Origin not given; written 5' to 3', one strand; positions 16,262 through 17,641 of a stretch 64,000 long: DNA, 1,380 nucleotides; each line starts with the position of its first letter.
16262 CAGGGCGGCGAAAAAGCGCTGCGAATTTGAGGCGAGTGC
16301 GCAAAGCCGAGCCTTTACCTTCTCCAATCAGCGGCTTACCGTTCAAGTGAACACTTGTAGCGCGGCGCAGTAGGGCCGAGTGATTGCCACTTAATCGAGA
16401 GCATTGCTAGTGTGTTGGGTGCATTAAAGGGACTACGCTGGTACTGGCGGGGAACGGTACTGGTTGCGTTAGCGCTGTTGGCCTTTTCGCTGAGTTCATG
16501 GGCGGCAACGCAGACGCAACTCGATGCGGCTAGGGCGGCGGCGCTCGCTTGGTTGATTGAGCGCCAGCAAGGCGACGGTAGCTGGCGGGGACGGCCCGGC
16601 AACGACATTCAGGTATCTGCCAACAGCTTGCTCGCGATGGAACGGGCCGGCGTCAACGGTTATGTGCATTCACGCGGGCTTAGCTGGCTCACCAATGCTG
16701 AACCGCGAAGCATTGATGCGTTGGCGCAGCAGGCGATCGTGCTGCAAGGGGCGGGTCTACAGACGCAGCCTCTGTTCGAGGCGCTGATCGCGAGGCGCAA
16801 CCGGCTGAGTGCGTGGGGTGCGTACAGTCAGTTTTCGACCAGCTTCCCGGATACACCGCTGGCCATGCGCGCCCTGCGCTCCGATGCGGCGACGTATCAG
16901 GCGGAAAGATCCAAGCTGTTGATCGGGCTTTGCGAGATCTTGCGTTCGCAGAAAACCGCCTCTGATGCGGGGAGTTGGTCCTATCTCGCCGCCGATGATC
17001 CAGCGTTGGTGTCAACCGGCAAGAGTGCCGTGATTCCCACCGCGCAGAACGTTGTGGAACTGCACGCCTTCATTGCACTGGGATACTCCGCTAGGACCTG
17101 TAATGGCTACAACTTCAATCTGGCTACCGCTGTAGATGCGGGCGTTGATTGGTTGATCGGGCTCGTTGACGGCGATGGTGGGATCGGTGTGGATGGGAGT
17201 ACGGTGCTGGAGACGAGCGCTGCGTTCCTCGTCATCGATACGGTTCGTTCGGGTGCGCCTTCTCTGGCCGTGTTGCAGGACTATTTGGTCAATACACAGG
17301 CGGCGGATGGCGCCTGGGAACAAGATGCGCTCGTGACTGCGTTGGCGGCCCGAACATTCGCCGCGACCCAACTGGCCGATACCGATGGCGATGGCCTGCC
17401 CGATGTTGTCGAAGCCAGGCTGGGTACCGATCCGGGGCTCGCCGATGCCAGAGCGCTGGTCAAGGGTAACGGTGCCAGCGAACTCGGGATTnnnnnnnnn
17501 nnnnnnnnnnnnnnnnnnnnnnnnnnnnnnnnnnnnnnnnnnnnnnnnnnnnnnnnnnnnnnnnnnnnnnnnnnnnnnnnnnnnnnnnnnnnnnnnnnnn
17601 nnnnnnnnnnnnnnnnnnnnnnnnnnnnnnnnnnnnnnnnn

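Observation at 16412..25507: Giant 3031-aa secreted protein with an unprecedented domain mix: terpene-cyclase-like toroid, Ig/cadherin-like modules, embedded cyclophilin, tandem-95 repeats, FVNT-NDAP modules, dockerin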

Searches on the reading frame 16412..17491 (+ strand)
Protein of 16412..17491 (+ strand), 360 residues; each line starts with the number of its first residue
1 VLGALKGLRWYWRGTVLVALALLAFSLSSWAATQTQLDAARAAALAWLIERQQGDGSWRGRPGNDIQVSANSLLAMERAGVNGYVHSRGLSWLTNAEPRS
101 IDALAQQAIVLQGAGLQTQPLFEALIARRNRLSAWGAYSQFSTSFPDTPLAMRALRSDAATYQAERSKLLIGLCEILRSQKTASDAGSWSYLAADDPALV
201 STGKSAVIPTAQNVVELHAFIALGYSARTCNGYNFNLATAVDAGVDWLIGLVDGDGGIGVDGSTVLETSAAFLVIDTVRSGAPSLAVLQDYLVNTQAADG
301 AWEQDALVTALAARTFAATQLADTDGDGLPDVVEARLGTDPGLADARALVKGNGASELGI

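Call 9: search_protein_families(library=pfam, proteins=[window:16412-17491:+], max_evalue=10)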
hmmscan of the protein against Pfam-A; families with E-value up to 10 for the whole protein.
window:16412-17491:+ (360 aa): 4 families
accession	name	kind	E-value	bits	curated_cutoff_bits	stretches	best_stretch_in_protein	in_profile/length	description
PF18884.5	TSP3_bac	-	1.2e-05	25.4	25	1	323-341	1-19/22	Bacterial TSP3 repeat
PF13243.12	SQHop_cyclase_C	-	0.00025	20.6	26.1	2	35-81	155-202/319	Squalene-hopene cyclase C-terminal domain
PF13249.12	SQHop_cyclase_N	-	0.0092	15.6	26.2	1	39-69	45-75/291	Squalene-hopene cyclase N-terminal domain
PF13517.12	FG-GAP_3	-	0.14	13.2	26.9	1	297-333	24-60/61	FG-GAP-like repeat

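Call 11: find_homologous_proteins(query=window:16412-17491:+, max_evalue=0.001)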
Query window:16412-17491:+ (360 aa): 7 proteins with E <= 0.001 among 8000 candidates.
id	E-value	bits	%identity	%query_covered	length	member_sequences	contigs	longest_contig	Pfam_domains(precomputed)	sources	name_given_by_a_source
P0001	7.8e-69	250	42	96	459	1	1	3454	PF13243.13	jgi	jgi:hypothetical protein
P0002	2.1e-59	219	41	92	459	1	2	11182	-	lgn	-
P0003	4.9e-43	166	42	75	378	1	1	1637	-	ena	-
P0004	9.1e-34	135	33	87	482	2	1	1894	PF13243.13,PF05345.19,PF18884.6,PF13249.13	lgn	-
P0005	4.9e-31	126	43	43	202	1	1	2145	-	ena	-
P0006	1.2e-29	121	34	85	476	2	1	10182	PF13243.13,PF05345.19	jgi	jgi:hypothetical protein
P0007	2.2e-27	114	35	94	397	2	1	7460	PF13243.13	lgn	-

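Call 20: predict_structure(alignment_id=A1)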
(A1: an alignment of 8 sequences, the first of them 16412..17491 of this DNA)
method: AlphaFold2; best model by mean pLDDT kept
length: 360 residues; sequences in the alignment: 8
mean_pLDDT: 81.7   pTM: 0.80
mean pLDDT of the five models: 81.7, 81.5, 79.5, 77.8, 76.4
residues with pLDDT >= 90: 170; 70-90: 116; 50-70: 37; < 50: 37
segments of 3 or more residues with pLDDT < 50: 1-8, 23-29, 194-202, 348-360
pLDDT, mean of each block of 10 residues (from residue 1): 48 58 47 85 92 84 86 90 85 90 93 90 92 76 78 91 90 88 77 52 74 94 93 93 95 89 92 95 92 95 94 84 82 82 59 35
secondary structure, 60 per line:
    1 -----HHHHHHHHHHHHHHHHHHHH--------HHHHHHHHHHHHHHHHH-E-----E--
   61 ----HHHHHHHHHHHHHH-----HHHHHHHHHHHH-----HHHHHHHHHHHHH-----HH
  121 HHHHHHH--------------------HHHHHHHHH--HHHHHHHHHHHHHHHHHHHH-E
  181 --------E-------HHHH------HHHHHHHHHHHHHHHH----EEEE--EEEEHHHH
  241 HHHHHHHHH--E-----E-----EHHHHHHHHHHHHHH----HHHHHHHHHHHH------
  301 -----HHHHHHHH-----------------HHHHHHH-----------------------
elements in order: H6-25 H34-50 H65-78 H84-95 H101-113 H119-127 H148-156 H159-178 H197-200 H207-222 E227-230 E233-236 H237-249 H265-278 H283-294 H306-313 H331-337

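Call 28: search_solved_structures(query=A1, max_evalue=10, show_alignments=4)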
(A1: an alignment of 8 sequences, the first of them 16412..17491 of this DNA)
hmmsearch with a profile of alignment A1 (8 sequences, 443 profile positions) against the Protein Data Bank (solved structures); distinct sequences matched with E-value up to 10: 28.
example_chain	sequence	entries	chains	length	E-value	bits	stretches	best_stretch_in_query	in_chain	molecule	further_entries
2sqc_A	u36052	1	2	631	1.6e-22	83.3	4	232-296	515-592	SQUALENE-HOPENE CYCLASE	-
3sqc_A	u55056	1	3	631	1.9e-22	83.2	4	232-296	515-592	SQUALENE--HOPENE CYCLASE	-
1gsz_A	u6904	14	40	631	4.1e-22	82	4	232-296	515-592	SQUALENE--HOPENE CYCLASE | SQUALENE-HOPENE CYCLASE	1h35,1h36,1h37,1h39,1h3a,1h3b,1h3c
8pak_A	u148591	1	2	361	9.9e-11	44.5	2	231-298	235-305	Squalene--hopene cyclase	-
7xqz_A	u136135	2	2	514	1e-10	44.5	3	231-299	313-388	SQHop_cyclase_C domain-containing protein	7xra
7xr7_A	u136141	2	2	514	1.4e-10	44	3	231-299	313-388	SQHop_cyclase_C domain-containing protein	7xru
7xq4_A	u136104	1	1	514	1.9e-10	43.6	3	231-299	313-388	SQHop_cyclase_C domain-containing protein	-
8zg0_A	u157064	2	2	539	9.4e-10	41.3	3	231-299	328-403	Squalene cyclase C-terminal domain-containing protein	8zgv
8zg5_A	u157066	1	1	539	9.4e-10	41.3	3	231-299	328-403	Squalene cyclase C-terminal domain-containing protein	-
8zg1_A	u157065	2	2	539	1e-09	41.2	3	231-300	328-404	Squalene cyclase C-terminal domain-containing protein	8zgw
1w6k_A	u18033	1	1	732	1.5e-09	40.6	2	216-299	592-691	LANOSTEROL SYNTHASE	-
1w6j_A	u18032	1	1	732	1.5e-09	40.6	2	216-299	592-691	LANOSTEROL SYNTHASE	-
6ij1_A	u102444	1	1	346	3.2e-06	29.7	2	230-296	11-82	Prenylcyclase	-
6vpt_A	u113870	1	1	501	1.2e-05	27.8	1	9-83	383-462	Cyclase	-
8paj_A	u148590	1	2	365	2.7e-05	26.6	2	232-296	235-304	Squalene-hopene/tetraprenyl-beta-curcumene cyclase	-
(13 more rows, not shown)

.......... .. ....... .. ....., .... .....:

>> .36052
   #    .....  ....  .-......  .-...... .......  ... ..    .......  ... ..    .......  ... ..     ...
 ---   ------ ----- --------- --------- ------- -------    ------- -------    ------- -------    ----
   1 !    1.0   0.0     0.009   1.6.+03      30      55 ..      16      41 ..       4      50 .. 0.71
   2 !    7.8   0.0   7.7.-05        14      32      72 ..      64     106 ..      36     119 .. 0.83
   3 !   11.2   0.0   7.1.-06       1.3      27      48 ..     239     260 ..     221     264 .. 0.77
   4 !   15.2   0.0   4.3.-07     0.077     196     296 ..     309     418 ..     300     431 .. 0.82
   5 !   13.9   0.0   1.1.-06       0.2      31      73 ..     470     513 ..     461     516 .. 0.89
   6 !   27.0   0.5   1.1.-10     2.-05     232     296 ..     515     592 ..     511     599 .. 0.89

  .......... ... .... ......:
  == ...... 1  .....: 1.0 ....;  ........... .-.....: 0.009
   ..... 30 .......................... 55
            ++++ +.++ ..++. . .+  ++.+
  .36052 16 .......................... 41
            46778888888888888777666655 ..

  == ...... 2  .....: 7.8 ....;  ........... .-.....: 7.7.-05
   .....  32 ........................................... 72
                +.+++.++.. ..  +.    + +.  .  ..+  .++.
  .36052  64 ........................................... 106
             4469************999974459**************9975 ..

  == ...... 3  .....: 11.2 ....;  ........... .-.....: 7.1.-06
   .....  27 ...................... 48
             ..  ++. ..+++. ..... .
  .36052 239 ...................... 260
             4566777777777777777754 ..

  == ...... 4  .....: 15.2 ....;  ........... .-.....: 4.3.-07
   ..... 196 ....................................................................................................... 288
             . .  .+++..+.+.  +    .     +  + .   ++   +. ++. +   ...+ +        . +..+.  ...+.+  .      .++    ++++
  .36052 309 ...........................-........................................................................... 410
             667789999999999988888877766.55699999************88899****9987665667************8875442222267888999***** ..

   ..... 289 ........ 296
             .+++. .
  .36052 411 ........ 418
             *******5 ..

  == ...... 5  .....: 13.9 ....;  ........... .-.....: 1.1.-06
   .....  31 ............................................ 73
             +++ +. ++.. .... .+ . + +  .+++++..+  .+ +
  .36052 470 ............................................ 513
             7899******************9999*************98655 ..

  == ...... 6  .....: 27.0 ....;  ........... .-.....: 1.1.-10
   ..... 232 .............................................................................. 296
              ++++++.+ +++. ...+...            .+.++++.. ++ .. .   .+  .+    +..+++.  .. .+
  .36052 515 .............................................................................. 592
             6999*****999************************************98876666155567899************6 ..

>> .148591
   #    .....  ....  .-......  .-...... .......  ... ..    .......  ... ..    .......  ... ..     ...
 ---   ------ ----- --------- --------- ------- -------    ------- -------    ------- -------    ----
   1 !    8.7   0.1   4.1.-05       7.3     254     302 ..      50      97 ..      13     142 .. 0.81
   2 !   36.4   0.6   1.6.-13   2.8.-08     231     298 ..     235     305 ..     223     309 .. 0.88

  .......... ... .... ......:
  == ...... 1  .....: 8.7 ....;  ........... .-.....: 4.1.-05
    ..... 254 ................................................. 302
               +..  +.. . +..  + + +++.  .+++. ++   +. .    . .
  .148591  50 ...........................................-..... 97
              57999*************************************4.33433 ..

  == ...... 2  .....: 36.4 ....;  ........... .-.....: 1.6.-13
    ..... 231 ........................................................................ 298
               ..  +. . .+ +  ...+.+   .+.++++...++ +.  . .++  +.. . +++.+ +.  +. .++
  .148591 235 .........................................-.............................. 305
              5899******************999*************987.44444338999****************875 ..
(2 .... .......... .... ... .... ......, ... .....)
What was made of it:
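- On Class II terpene cyclase (SHC/OSC): The squalene-hopene cyclase DVDD aligns with TVLE (call 28).
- Checked: A profile of the domain hits squalene-hopene cyclase at E 1.6e-22 (call 28).
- The squalene-hopene cyclase motif D374-V-D376-D377 aligns with T-V-L-E (call 28).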

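Call 29: search_protein_representatives(alignment_id=A1)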
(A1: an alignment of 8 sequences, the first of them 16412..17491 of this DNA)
Query: 8 sequences, 443 profile positions. Proteins with E-value up to 0.001 (for the whole library): 5949; up to 1e-10: 1860; up to 1e-30: 302. The best 150 are listed.
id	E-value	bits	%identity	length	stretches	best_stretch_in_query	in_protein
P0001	2.1e-179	613.7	-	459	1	3-443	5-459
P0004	1.3e-167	574.8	-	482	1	1-442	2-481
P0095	1.6e-146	505.2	-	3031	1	1-403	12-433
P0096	3.2e-143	494.4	-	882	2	12-414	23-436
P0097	6.4e-136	470.3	-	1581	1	3-401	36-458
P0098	2.3e-132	458.6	-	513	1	6-418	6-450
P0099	2.4e-132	458.6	-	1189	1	12-404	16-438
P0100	5.8e-130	450.7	-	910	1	6-434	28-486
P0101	4.9e-123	427.9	-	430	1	9-349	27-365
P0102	6.0e-122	424.3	-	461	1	8-441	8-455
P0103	3.7e-121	421.7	-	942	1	12-413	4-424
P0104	9.9e-121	420.3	-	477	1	11-413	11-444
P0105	2.5e-119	415.7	-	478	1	1-439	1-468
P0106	5.7e-119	414.5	-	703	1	11-418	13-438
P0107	9.1e-119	413.8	-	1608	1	21-356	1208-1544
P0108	3.3e-116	405.4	-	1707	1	8-412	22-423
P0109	1.3e-114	400.2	-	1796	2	6-382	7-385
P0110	1.2e-113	396.9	-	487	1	8-442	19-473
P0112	4.4e-112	391.8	-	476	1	7-436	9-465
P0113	1.2e-110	387.1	-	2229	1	9-441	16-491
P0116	6.9e-110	384.5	-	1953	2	7-405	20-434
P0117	8.1e-110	384.3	-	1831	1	2-388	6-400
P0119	1.2e-109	383.8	-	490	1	6-443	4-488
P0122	8.6e-109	380.9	-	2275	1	10-408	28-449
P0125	2.0e-107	376.5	-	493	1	2-443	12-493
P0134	1.4e-104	367.0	-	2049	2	7-430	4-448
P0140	6.5e-100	351.7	-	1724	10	4-413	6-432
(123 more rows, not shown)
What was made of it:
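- Tried and rejected: The exhaustive profile search was needed to find it (call 29).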

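Call 31: list_cluster_members(proteins=[P0095, P0029, P0001, P0097, P0113, P0122])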
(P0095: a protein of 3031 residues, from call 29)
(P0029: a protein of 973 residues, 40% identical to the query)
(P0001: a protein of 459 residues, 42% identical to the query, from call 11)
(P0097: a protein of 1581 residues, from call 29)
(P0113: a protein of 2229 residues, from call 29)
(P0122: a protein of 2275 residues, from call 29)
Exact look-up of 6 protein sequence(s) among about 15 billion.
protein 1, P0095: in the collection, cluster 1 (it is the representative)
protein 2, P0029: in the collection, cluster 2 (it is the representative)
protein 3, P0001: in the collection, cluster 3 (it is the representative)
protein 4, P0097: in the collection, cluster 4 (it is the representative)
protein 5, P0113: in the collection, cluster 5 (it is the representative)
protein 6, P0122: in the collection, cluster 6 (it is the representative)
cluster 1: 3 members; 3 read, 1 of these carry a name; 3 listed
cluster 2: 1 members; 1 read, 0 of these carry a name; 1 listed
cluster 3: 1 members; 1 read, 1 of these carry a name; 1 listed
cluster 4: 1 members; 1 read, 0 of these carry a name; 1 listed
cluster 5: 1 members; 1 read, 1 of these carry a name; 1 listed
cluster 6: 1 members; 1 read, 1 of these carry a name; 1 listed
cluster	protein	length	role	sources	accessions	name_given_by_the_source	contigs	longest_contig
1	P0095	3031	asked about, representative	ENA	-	-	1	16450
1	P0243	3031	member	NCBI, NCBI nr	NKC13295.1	MAG: tandem-95 repeat protein [Gammaproteobacteria bacterium] | tandem-95 repeat protein [Gammaproteobacteria bacterium]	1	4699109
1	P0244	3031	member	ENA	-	-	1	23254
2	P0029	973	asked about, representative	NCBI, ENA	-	-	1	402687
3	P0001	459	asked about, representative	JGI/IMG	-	hypothetical protein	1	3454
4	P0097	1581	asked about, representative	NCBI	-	-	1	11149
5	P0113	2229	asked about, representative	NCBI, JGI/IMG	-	YD repeat-containing protein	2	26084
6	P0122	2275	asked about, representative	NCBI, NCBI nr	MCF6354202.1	MAG: putative Ig domain-containing protein [Candidatus Polarisedimenticolaceae bacterium] | putative Ig domain-containing protein [Candidatus Polarisedimenticolaceae bacterium]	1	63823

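Call 33: search_protein_families(library=pfam, proteins=[P0113, P0122, P0134, P0116], max_evalue=0.001)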
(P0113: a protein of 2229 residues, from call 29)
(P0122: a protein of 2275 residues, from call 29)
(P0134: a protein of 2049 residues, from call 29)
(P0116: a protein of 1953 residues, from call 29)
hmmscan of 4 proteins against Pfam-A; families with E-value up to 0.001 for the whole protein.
P0113 (2229 aa): 6 families
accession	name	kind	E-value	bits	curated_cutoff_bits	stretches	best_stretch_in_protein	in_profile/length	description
PF05593.20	RHS_repeat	-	1.1e-32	112.2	22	2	2108-2137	1-30/38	RHS Repeat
PF20148.4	DUF6531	-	2.2e-17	63.6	24.1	1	1516-1574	1-57/74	Domain of unknown function (DUF6531)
PF01841.26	Transglut_core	-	2.7e-12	47.3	23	1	794-954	3-108/108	Transglutaminase-like superfamily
PF05345.18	He_PIG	-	1.1e-08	35.9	24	1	376-447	6-81/96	Putative Ig domain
PF00432.27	Prenyltrans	-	4e-07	30.2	26.5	1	247-325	140-218/304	Prenyltransferase alpha-alpha toroid domain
PF13243.12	SQHop_cyclase_C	-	5.7e-07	29.3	26.1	0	252-327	208-288/319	Squalene-hopene cyclase C-terminal domain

P0122 (2275 aa): 8 families
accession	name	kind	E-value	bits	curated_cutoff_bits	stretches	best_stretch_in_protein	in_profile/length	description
PF05345.18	He_PIG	-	2.1e-88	291.4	24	8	991-1075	2-95/96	Putative Ig domain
PF17963.7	Big_9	-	1.6e-78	260.1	23.6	3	1274-1363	1-89/89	Bacterial Ig domain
PF17803.7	Cadherin_4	-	4.7e-53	178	25.1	4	1644-1705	1-65/71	Bacterial cadherin-like domain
PF17892.7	Cadherin_5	-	1.1e-47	160.3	26.5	3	1274-1365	2-98/98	Cadherin-like domain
PF00160.26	Pro_isomerase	-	3.1e-24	86.5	21.7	1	737-887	2-157/159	Cyclophilin type peptidyl-prolyl cis-trans isomerase/CLD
PF24908.1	Ig_SIBA-E_2nd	-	5.5e-08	33.4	27.8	0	402-443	39-80/117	Integrin beta-like protein A-E, second Ig-like domain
PF22113.1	Mtrc-MtrF_II-IV_dom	-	3.2e-05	23.9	30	0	1848-2071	7-166/176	Outer membrane cytochrome MtrC/MtrF-like, domains II/IV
PF22352.2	K319L-like_PKD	-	3.6e-05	24.1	27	0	945-985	42-82/84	K319L-like, PKD domain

P0134 (2049 aa): 7 families
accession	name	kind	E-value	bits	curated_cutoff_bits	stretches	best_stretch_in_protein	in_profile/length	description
PF17963.7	Big_9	-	3.6e-108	355.1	23.6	5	804-891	1-88/89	Bacterial Ig domain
PF17892.7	Cadherin_5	-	3.5e-74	245.2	26.5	4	523-613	2-98/98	Cadherin-like domain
PF17803.7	Cadherin_4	-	2.1e-71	236.8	25.1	5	794-861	1-71/71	Bacterial cadherin-like domain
PF05345.18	He_PIG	-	9.3e-35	119.4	24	3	899-984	1-96/96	Putative Ig domain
PF18884.5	TSP3_bac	-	6.2e-13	48.8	25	1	1636-1654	1-19/22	Bacterial TSP3 repeat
PF02494.22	HYR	-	3.5e-08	34.1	21.7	1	1064-1139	2-80/81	HYR domain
PF19076.6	CshA_repeat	-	4e-08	34.3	27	0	840-890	49-100/103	Surface adhesin CshA repetitive domain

P0116 (1953 aa): 8 families
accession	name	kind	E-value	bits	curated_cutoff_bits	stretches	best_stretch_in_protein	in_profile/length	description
PF05345.18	He_PIG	-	7e-92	302.5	24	8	536-621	1-95/96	Putative Ig domain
PF17963.7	Big_9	-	1.1e-69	231.8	23.6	5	1289-1375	1-88/89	Bacterial Ig domain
PF17892.7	Cadherin_5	-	7.7e-38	128.7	26.5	2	1289-1377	2-97/98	Cadherin-like domain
PF17803.7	Cadherin_4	-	4.6e-35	120.4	25.1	2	1280-1346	2-71/71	Bacterial cadherin-like domain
PF00160.26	Pro_isomerase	-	5.2e-24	85.7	21.7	1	735-871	3-144/159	Cyclophilin type peptidyl-prolyl cis-trans isomerase/CLD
PF00404.24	Dockerin_1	-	1.7e-08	35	22.9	2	1890-1950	1-57/57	Dockerin type I domain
PF24908.1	Ig_SIBA-E_2nd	-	5.3e-05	23.8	27.8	0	1415-1486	38-103/117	Integrin beta-like protein A-E, second Ig-like domain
PF00028.23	Cadherin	-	0.00011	23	28.8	0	1212-1280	12-85/93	Cadherin domain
